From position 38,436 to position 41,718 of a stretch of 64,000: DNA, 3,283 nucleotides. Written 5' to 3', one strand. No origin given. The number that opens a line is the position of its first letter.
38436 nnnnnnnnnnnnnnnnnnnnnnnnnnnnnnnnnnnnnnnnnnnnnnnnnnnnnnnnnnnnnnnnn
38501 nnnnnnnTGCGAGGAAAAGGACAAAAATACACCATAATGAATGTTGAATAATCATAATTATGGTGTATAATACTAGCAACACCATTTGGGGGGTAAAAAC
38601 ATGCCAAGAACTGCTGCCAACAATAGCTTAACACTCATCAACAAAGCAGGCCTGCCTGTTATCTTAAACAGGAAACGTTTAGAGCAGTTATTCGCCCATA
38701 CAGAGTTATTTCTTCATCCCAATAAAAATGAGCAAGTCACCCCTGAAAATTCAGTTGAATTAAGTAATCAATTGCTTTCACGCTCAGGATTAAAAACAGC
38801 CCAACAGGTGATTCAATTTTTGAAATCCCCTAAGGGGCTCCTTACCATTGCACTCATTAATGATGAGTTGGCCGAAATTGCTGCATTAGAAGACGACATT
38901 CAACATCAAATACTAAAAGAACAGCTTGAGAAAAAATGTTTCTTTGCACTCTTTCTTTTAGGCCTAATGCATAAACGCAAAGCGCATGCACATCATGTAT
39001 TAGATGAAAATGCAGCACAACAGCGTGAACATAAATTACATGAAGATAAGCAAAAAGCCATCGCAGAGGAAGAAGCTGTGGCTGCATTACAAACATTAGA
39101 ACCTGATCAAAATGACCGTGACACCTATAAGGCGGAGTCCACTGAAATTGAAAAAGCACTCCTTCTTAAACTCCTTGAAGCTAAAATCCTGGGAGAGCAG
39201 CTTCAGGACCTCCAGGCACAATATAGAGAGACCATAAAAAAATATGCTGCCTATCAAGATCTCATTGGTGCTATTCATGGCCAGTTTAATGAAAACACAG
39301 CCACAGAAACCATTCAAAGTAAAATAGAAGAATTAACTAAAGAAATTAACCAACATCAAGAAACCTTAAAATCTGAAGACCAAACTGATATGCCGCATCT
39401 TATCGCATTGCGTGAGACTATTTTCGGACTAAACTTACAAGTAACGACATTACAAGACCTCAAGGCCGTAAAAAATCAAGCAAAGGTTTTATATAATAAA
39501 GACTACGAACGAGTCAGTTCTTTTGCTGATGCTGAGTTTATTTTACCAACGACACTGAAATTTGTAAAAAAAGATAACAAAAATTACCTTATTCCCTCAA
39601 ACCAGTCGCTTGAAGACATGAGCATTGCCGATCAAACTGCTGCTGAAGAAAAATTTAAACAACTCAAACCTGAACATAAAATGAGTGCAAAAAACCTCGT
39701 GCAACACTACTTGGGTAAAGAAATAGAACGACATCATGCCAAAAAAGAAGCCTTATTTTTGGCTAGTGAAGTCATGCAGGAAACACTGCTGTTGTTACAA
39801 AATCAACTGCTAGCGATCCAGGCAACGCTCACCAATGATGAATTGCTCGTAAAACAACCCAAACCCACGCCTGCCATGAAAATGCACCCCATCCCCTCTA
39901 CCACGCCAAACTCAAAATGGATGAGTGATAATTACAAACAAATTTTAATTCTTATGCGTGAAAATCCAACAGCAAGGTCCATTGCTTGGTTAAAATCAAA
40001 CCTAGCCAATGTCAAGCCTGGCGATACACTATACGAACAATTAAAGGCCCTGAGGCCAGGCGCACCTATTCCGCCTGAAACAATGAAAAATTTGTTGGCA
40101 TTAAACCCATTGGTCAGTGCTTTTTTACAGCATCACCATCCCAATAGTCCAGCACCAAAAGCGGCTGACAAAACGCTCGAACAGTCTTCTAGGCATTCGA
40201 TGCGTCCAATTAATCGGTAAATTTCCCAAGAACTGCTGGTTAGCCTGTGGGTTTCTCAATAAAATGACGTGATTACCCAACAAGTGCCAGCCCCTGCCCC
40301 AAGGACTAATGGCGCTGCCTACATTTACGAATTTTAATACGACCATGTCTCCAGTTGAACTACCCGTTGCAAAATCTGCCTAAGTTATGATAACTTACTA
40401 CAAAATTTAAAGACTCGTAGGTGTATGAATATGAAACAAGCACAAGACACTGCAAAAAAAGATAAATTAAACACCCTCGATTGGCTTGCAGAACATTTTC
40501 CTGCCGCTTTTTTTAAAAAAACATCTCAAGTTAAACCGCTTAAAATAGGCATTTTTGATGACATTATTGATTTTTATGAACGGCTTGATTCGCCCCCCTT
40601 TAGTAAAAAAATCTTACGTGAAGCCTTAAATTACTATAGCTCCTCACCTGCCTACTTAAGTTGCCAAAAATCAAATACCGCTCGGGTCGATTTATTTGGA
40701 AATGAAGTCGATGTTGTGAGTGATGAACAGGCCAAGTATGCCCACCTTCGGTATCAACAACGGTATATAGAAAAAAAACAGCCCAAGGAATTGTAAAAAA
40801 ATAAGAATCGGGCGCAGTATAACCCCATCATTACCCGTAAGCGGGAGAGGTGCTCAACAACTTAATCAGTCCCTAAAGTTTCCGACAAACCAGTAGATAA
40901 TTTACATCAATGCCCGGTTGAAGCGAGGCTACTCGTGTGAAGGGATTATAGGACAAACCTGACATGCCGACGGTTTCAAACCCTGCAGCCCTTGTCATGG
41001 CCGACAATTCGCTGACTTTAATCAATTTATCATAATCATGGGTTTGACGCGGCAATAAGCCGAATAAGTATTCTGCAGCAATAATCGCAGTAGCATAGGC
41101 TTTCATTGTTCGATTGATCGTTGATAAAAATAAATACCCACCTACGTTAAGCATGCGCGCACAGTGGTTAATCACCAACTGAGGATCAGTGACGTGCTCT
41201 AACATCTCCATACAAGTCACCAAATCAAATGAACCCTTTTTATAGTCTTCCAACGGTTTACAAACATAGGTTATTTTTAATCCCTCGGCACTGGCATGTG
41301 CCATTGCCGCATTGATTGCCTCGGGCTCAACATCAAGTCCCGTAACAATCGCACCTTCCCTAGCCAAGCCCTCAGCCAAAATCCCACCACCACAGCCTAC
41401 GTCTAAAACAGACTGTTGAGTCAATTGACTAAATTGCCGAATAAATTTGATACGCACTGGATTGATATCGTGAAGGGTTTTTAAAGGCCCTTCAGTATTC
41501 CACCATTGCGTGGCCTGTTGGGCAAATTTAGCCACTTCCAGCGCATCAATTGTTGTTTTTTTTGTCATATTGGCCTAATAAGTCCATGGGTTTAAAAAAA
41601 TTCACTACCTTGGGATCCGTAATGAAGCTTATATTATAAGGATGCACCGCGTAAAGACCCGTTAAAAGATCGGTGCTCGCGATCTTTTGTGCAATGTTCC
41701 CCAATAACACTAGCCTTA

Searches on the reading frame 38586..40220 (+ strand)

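Call 10: search_protein_families(library=pfam, proteins=[window:38586-40220:+])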
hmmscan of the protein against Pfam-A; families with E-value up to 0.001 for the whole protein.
window:38586-40220:+ (544 aa): 1 family
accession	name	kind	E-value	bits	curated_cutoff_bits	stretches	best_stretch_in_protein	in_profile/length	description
PF18641.6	LidA_Long_CC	-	2.1e-32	112.9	26.5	1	239-408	3-175/177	LidA long coiled-coil domain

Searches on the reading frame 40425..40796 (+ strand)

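Call 10: search_protein_families(library=pfam, proteins=[window:40425-40796:+])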
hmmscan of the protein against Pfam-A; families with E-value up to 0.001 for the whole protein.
window:40425-40796:+ (123 aa): 1 family
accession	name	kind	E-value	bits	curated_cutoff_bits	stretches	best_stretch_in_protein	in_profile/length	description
PF04352.18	ProQ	-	1.1e-28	99.8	27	1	16-119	6-105/109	ProQ/FINO family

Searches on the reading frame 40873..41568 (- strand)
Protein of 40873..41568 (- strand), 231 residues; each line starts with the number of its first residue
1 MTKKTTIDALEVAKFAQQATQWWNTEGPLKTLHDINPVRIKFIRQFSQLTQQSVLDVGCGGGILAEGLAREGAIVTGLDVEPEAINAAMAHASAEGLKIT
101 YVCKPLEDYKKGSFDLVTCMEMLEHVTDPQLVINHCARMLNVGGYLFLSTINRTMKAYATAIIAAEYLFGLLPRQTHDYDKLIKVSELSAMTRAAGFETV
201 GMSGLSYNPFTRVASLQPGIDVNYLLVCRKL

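Call 10: search_protein_families(library=pfam, proteins=[window:40873-41568:-])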
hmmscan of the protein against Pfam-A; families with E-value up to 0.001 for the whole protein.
window:40873-41568:- (231 aa): 14 families
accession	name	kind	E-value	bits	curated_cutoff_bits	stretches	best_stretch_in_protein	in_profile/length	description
PF08241.18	Methyltransf_11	-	3.8e-23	82.4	21.2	1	55-148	1-95/95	Methyltransferase domain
PF13489.12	Methyltransf_23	-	5.1e-22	78.8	27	1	43-200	13-162/164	Methyltransferase domain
PF13649.12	Methyltransf_25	-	2.5e-20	73.4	27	1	54-144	1-97/97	Methyltransferase domain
PF13847.12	Methyltransf_31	-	1.2e-16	61.2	27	1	52-156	5-123/145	Methyltransferase domain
PF08242.18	Methyltransf_12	-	4.2e-16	59.9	30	1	55-146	1-98/98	Methyltransferase domain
PF01209.24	Ubie_methyltran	-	4.6e-09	36.4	20.1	1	41-174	38-176/233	ubiE/COQ5 methyltransferase family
PF06325.19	PrmA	-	6.3e-09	36.2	22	1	48-152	159-262/296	Ribosomal protein L11 methyltransferase (PrmA)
PF05175.20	MTS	-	1.2e-07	31.9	23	1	43-148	24-138/170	Methyltransferase small domain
PF02353.26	CMAS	-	2.7e-07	30.6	27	1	32-160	43-176/273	Mycolic acid cyclopropane synthetase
PF07021.18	MetW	-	1e-06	28.9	21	1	53-139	16-101/193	Methionine biosynthesis protein MetW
PF05724.17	TPMT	-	3.7e-05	24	26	1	31-119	18-104/218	Thiopurine S-methyltransferase (TPMT)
PF05401.17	NodS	-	7.8e-05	23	24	1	50-130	43-123/201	Nodulation protein S (NodS)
PF08003.17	Methyltransf_9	-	0.00013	21.5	23.8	1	44-151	109-220/315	Protein of unknown function (DUF1698)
PF05148.21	Methyltransf_8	-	0.0003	21.2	27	1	36-155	58-163/219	Hypothetical methyltransferase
